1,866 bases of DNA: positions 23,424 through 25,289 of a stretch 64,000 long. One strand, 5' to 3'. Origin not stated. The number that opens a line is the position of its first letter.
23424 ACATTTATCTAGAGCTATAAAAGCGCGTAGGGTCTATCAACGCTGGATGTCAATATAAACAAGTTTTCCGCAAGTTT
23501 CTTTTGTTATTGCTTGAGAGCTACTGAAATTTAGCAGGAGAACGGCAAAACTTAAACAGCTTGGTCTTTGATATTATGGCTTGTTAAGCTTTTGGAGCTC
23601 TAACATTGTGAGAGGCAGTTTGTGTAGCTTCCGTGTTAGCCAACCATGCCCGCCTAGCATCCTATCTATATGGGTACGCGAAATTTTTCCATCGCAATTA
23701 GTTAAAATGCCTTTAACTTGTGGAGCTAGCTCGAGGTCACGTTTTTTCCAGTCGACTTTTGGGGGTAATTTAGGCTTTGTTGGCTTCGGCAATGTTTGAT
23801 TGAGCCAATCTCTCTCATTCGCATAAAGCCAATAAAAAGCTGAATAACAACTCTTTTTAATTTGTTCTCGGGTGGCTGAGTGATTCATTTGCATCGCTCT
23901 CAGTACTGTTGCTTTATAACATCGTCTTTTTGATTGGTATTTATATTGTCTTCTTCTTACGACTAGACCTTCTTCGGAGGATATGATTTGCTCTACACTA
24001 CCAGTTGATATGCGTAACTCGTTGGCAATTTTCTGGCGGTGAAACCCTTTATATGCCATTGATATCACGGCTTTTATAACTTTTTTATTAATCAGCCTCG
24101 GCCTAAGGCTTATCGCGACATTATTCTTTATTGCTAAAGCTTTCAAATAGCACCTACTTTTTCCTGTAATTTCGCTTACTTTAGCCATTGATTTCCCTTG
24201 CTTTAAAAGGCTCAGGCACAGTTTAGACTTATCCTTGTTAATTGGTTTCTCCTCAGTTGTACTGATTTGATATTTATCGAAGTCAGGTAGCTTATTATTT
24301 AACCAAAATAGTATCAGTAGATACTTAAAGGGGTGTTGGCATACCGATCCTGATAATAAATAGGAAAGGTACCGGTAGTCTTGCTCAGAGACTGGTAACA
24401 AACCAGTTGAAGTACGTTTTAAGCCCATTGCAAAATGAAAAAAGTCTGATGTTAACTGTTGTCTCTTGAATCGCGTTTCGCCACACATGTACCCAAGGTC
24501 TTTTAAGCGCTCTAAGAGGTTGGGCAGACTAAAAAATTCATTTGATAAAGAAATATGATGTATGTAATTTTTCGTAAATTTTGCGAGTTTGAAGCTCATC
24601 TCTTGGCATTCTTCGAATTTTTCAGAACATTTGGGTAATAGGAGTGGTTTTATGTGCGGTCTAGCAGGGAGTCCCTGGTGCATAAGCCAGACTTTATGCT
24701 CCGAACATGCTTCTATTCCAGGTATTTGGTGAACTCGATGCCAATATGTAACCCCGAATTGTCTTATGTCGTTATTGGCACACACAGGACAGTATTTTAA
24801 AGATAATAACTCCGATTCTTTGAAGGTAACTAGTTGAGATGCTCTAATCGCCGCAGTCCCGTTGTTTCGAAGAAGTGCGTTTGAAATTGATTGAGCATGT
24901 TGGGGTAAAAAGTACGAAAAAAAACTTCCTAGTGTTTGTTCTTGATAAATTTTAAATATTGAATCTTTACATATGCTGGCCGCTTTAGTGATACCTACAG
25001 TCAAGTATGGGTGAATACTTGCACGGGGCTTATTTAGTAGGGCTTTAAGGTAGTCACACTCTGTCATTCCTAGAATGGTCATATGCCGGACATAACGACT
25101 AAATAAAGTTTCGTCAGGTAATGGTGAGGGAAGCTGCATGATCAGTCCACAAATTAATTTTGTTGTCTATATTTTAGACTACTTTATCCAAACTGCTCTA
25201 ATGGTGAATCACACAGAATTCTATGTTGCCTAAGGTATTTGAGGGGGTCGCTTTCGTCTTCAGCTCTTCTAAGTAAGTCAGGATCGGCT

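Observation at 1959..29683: Base-precise Tn7-like island inserted at the yhiN stop codon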

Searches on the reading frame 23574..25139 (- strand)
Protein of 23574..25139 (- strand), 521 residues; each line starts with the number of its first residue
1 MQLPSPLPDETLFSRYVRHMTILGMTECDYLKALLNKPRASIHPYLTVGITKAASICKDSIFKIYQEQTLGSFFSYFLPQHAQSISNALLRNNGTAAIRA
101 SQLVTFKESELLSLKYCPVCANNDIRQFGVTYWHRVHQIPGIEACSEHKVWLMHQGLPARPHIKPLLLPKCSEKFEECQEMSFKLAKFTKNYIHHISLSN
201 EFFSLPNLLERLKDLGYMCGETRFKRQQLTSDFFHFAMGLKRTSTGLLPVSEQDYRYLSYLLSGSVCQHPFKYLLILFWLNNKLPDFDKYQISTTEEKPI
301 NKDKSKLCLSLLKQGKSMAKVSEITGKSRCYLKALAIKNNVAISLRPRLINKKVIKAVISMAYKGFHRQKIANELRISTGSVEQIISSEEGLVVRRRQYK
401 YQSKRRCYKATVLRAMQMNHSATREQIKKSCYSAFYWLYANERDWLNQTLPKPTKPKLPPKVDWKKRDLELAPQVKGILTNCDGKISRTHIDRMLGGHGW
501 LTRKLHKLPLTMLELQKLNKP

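Call 5: search_protein_families(library=pfam, proteins=[window:23574-25139:-])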
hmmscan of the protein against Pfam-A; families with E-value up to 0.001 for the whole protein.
window:23574-25139:- (521 aa): 2 families
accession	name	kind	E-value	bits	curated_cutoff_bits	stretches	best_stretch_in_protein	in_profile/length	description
PF15978.11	TnsD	-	2.4e-26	93.1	32.4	1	362-511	196-351/355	Tn7-like transposition protein D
PF06527.16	TniQ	-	4.2e-10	40.8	27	1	4-151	4-141/142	TniQ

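Call 24: search_protein_families(library=ncbifam, proteins=[window:23574-25139:-], max_evalue=0.01)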
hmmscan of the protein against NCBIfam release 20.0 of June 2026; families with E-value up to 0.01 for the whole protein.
window:23574-25139:- (521 aa): 1 family
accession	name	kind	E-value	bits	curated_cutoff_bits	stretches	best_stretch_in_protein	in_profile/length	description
NF040595.1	HTH_Cbp1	equivalog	0.00087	19.2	140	1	310-400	10-96/135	CRISPR DNA repeat-binding protein Cbp1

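Call 33: search_dna_similar(query=window:23574-25139:-, collection=plasmids, mode=protein, max_rows=15)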
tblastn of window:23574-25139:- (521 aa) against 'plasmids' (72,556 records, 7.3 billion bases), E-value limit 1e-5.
Records with a match: 360; places in all: 370; records where one place covers at least 80% of the query: 235.
Best place of each record, by identity: <60% 360.
By first word of the organism name: Escherichia 130; Salmonella 100; Klebsiella 40; Bacillus 17; Pseudomonas 16; Enterobacter 14; Citrobacter 8; Burkholderia 6; Alteromonas 4; Tolypothrix 4; and 13 more.
By predicted mobility (MOB-suite, as given by PLSDB): conjugative 282; non-mobilizable 58; mobilizable 20.
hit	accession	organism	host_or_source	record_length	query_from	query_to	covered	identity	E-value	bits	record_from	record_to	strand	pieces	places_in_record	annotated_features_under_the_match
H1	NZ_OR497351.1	Enterobacter hormaechei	-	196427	3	448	86%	42.0%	1e-92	316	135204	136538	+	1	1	TnsD family Tn7-like transposition protein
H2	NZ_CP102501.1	Citrobacter youngae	Homo sapiens,Blood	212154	1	446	86%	40.8%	8e-92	314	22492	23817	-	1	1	TnsD family Tn7-like transposition protein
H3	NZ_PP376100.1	Klebsiella pneumoniae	-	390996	1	446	86%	40.8%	8e-92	314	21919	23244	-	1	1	TnsD family Tn7-like transposition protein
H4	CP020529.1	Enterobacter cloacae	Homo sapiens,human,blood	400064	1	446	86%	40.8%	8e-92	314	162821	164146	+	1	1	transposase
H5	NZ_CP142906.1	Citrobacter freundii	cell culture,Hospital sewage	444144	1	446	86%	40.8%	8e-92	314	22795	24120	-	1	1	TnsD family Tn7-like transposition protein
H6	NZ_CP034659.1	Escherichia coli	cell culture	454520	1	446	86%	40.8%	8e-92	314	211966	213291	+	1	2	TnsD family Tn7-like transposition protein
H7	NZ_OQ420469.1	Escherichia coli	-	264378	1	518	99%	34.2%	6e-72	256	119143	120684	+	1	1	TnsD family Tn7-like transposition protein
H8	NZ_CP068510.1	Salmonella enterica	Pork at market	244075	7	518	98%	34.5%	4e-62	265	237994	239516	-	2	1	none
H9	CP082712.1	Salmonella enterica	ground turkey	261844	1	518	99%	34.0%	3e-72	257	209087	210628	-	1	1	TnsD family transposase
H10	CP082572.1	Salmonella enterica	ground turkey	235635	1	518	99%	34.0%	1e-71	256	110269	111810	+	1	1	TnsD family transposase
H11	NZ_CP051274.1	Salmonella enterica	Partridge,Cell culture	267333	1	518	99%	34.0%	1e-71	256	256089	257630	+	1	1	TnsD family Tn7-like transposition protein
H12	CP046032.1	Salmonella sp. HNK130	Chicken,China,Henan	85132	1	518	99%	34.0%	1e-71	256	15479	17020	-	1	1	transposase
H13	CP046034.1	Salmonella sp. HNK130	Chicken,China,Henan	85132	1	518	99%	34.0%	1e-71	256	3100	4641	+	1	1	transposase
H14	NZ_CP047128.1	Escherichia coli K-12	-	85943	1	518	99%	34.0%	1e-71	256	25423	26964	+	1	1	TnsD family Tn7-like transposition protein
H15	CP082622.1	Salmonella enterica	Chicken thighs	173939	1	518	99%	34.0%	1e-71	256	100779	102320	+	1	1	TnsD family transposase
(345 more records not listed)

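Call 34: get_annotated_region(hit=H2, flank=9000)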
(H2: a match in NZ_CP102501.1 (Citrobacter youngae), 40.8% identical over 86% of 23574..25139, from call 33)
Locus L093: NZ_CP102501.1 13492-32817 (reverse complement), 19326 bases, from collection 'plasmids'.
description: Citrobacter youngae strain CF10 plasmid pCF10-tmexCD1, complete sequence
organism: Citrobacter youngae (NCBI taxid 133448)
taxonomy: Bacteria; Pseudomonadota; Gammaproteobacteria; Enterobacterales; Enterobacteriaceae; Citrobacter; Citrobacter youngae
host: -; source: Homo sapiens,Blood; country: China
typing (MOB-suite, as given by PLSDB): non-mobilizable; replicon IncHI1B,IncQ1; mating-pair formation MPF_F
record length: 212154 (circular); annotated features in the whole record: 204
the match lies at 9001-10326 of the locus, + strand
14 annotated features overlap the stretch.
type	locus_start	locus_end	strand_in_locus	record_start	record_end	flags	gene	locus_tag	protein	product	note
CDS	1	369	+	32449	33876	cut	-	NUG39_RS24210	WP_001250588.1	ATP-binding protein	-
CDS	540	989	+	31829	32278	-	-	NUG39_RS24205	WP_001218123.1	antitoxin Xre/MbcA/ParS toxin-binding domain-containing protein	-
CDS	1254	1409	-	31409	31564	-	-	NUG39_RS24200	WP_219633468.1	DUF6527 family protein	-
CDS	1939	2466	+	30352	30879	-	-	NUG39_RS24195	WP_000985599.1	toll/interleukin-1 receptor domain-containing protein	GO:0007165 - signal transduction [Evidence IEA]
CDS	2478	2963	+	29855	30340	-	-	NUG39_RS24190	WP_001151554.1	TIR domain-containing protein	-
CDS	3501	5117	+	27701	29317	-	-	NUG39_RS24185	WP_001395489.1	CBASS cGAMP-activated phospholipase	-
CDS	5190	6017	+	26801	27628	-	-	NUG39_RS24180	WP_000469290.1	toll/interleukin-1 receptor domain-containing protein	-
CDS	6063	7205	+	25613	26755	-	-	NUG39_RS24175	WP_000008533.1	toll/interleukin-1 receptor domain-containing protein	GO:0007165 - signal transduction [Evidence IEA]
CDS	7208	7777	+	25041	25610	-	-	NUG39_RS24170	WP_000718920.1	hypothetical protein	-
CDS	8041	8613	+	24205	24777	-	-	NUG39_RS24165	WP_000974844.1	toll/interleukin-1 receptor domain-containing protein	GO:0007165 - signal transduction [Evidence IEA]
CDS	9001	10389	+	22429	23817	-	-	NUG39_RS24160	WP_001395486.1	TnsD family Tn7-like transposition protein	-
CDS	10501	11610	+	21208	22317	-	-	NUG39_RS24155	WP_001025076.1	hypothetical protein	-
CDS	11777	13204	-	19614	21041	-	-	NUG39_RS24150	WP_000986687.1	hypothetical protein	-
CDS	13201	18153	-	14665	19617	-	-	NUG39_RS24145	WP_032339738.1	AAA domain-containing protein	-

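Call 51: search_protein_families(library=pfam, proteins=[L093:10501-11610:+], max_evalue=5)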
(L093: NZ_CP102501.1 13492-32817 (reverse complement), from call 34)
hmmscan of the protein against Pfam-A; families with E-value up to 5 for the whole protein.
L093:10501-11610:+ (369 aa): 1 family
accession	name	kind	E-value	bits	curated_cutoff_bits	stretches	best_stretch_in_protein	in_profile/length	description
PF06527.16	TniQ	-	0.043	14.9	27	0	86-143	86-142/142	TniQ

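Call 53: search_solved_structures(query=window:23574-25139:-, show_alignments=1, max_evalue=0.01)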
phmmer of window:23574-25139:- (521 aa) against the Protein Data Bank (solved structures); distinct sequences matched with E-value up to 0.01: 0.

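Call 54: find_encoding_contigs(protein=window:23574-25139:-, flank=10000, max_places=10)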
Protein window:23574-25139:- (521 aa): no gene with exactly this product is on record in the collection.

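Call 55: find_homologous_proteins(query=window:23574-25139:-, max_evalue=1e-20)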
Query window:23574-25139:- (521 aa): 162 proteins with E <= 1e-20 among 8000 candidates; the best 120 are listed.
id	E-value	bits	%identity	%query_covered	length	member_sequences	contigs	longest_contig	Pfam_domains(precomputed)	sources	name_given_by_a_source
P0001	0.0e+0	1201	100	100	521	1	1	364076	PF15978.12,PF06527.17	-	-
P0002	6.6e-226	769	65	100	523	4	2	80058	PF15978.12,PF06527.17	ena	-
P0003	7.7e-226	769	66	100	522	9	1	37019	PF15978.12,PF06527.17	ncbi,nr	ncbi:TnsD family transposase [Psychrosphaera haliotis]|nr:TnsD family transposase [Psychrosphaera ha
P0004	1.3e-222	759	66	100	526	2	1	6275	PF15978.12,PF06527.17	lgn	-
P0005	2.0e-221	755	65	100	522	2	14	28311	PF15978.12,PF06527.17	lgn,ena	-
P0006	2.1e-219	748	64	100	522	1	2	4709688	PF15978.12,PF06527.17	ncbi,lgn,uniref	ncbi:TnsD family Tn7-like transposition protein [Agarivorans sp. JK6]|uniref:TnsD family Tn7-like tr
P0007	4.5e-218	744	64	100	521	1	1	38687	PF15978.12,PF06527.17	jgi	-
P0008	5.6e-216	737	64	98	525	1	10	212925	PF15978.12,PF06527.17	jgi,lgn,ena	-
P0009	3.3e-208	711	61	99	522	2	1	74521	PF15978.12,PF06527.17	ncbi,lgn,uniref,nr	ncbi:TnsD family transposase [Pseudoalteromonas sp. MMG022]|uniref:TnsD family transposase n=1 Tax=P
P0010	3.7e-205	701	60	98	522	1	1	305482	PF15978.12,PF06527.17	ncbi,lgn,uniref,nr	ncbi:hypothetical protein PSECIP111854_01601 [Pseudoalteromonas sp. CIP111854]|uniref:Transposase n=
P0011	1.1e-203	696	58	99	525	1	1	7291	PF15978.12,PF06527.17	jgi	jgi:hypothetical protein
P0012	2.5e-202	692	59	99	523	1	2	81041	PF15978.12,PF06527.17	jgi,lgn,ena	-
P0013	2.0e-201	689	58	99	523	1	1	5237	PF15978.12,PF06527.17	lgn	-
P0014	1.2e-200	686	59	98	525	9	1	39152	PF15978.12,PF06527.17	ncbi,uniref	ncbi:TnsD family Tn7-like transposition protein [Pseudoalteromonas rhizosphaerae]|uniref:TnsD family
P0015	4.3e-199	681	58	98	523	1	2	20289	PF15978.12,PF06527.17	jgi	jgi:hypothetical protein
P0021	2.8e-195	668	56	99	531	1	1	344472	PF15978.12,PF06527.17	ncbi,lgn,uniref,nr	ncbi:TnsD family Tn7-like transposition protein [Colwellia sp. Bg11-28]|uniref:TnsD family Tn7-like 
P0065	9.8e-141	488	44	99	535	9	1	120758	PF15978.12,PF06527.17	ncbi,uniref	ncbi:TnsD family Tn7-like transposition protein [Shewanella sp. 1180_01]|uniref:TnsD family Tn7-like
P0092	1.2e-123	432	40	98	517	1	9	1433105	PF15978.12,PF06527.17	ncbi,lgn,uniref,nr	ncbi:TnsD family transposase [Vibrio parahaemolyticus]|uniref:TnsD family Tn7-like transposition pro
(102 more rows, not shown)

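Call 56: find_encoding_contigs(protein=P0006, flank=8000, max_places=2)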
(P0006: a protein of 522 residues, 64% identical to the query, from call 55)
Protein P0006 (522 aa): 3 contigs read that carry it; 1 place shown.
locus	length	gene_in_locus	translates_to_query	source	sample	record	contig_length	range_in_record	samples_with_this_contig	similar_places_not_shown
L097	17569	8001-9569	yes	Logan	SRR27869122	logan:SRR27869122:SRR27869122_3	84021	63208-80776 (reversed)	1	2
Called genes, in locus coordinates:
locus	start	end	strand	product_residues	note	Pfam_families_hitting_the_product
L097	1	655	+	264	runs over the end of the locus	PF00702:Hydrolase (faint), PF05116:S6PP, PF08282:Hydrolase_3, PF05116:S6PP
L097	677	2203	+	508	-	PF27665:UCP028175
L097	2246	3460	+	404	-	PF00890:FAD_binding_2, PF01266:DAO (faint), PF03486:HI0933_like, PF07992:Pyr_redox_2, PF12831:FAD_oxidored (weak), PF13738:Pyr_redox_3 (faint), PF22780:HI0933_like_1st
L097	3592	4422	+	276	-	PF08722:Tn7_TnsA-like_N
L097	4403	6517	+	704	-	PF27135:HTH_TnsB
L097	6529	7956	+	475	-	PF05621:TniB, PF13401:AAA_22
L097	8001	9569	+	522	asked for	PF06527:TniQ, PF15978:TnsD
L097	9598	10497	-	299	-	PF13276:HTH_21, PF00665:rve, PF13683:rve_3, PF13333:rve_2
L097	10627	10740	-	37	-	PF01527:HTH_Tnp_1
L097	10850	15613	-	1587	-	PF00497:SBP_bac_3, PF02743:dCache_1 (weak), PF00989:PAS, PF08448:PAS_4 (weak), PF00512:HisKA, PF02518:HATPase_c, PF00072:Response_reg, PF01627:Hpt, +1 more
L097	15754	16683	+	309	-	-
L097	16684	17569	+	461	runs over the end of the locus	-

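Call 57: find_encoding_contigs(protein=P0021, flank=8000, max_places=2)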
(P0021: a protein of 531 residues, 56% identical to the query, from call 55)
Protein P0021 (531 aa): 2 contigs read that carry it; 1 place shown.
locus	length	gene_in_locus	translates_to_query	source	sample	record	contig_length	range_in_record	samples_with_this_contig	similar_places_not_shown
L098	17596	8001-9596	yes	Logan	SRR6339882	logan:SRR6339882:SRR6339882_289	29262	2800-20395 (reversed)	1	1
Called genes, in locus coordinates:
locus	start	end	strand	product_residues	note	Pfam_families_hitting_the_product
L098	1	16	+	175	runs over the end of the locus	PF00210:Ferritin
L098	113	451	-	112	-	PF00486:Trans_reg_C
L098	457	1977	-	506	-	PF14344:DUF4397 (faint)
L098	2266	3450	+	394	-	PF00890:FAD_binding_2, PF01266:DAO, PF01494:FAD_binding_3 (weak), PF03486:HI0933_like, PF07992:Pyr_redox_2, PF12831:FAD_oxidored (weak), PF13738:Pyr_redox_3 (weak), PF22780:HI0933_like_1st, +1 more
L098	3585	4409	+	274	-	PF08722:Tn7_TnsA-like_N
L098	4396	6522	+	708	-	PF27135:HTH_TnsB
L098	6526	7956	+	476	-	PF05621:TniB, PF13401:AAA_22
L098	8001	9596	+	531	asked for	PF06527:TniQ, PF15978:TnsD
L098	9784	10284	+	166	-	PF27200:YjaZ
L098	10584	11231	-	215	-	-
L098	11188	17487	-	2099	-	PF24883:NPHP3_N (weak)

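Call 58: find_encoding_contigs(protein=P0065, flank=8000, max_places=2)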
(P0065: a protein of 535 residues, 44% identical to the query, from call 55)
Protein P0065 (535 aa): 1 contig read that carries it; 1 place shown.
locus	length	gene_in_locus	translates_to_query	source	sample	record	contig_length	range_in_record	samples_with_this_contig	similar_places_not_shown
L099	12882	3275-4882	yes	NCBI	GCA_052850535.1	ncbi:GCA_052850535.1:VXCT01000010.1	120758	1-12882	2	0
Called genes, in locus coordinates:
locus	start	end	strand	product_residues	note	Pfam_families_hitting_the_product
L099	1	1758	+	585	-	PF27135:HTH_TnsB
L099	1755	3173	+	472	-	PF05621:TniB, PF13401:AAA_22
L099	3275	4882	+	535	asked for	PF06527:TniQ, PF15978:TnsD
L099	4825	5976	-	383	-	-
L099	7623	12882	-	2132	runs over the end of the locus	PF14130:Cap4_nuclease, PF05729:NACHT (weak), PF13401:AAA_22 (weak)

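Call 59: find_encoding_contigs(protein=P0092, flank=8000, max_places=2)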
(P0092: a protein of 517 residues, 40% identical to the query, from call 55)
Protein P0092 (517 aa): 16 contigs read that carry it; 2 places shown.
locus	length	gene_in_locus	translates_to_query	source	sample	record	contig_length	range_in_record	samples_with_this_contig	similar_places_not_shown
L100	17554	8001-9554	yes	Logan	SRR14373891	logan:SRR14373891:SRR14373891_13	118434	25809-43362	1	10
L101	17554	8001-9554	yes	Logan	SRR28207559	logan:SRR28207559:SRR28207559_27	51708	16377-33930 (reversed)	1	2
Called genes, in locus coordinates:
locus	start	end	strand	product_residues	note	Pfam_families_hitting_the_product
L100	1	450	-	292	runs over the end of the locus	PF00892:EamA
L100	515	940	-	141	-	PF00582:Usp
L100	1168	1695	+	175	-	PF00210:Ferritin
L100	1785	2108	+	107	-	PF10625:UspB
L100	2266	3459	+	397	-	PF00890:FAD_binding_2, PF01134:GIDA (faint), PF01266:DAO (weak), PF03486:HI0933_like, PF07992:Pyr_redox_2, PF12831:FAD_oxidored (weak), PF13450:NAD_binding_8 (weak), PF22780:HI0933_like_1st, +1 more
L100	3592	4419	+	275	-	PF08722:Tn7_TnsA-like_N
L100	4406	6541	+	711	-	PF27135:HTH_TnsB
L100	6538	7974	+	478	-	PF05621:TniB, PF13401:AAA_22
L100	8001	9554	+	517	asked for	PF06527:TniQ, PF15978:TnsD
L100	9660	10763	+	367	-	-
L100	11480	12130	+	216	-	-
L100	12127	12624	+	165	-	PF06114:Peptidase_M78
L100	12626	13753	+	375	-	PF14350:Beta_protein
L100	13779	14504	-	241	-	PF26915:Phage_P4_cII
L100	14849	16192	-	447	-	PF00158:Sigma54_activat, PF01078:Mg_chelatase (faint), PF14532:Sigma54_activ_2, PF07724:AAA_2 (weak), PF07728:AAA_5, PF25601:AAA_lid_14, PF02954:HTH_8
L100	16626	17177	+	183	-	PF04972:BON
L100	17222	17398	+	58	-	-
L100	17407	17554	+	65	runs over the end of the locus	-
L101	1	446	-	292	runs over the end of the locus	PF00892:EamA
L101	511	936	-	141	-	PF00582:Usp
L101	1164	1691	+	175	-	PF00210:Ferritin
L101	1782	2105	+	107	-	PF10625:UspB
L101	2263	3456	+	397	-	PF00890:FAD_binding_2, PF01134:GIDA (faint), PF01266:DAO (weak), PF03486:HI0933_like, PF07992:Pyr_redox_2, PF12831:FAD_oxidored (weak), PF13450:NAD_binding_8 (weak), PF22780:HI0933_like_1st, +1 more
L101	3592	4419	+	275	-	PF08722:Tn7_TnsA-like_N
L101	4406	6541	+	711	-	PF27135:HTH_TnsB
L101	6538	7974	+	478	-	PF05621:TniB, PF13401:AAA_22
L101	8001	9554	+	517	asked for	PF06527:TniQ, PF15978:TnsD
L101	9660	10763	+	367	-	-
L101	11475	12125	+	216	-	-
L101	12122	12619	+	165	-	PF06114:Peptidase_M78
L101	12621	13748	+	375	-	PF14350:Beta_protein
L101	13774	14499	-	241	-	PF26915:Phage_P4_cII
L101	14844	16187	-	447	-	PF00158:Sigma54_activat, PF01078:Mg_chelatase (faint), PF14532:Sigma54_activ_2, PF07724:AAA_2 (weak), PF07728:AAA_5, PF25601:AAA_lid_14, PF02954:HTH_8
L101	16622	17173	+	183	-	PF04972:BON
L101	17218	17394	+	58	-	-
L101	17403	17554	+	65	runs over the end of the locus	-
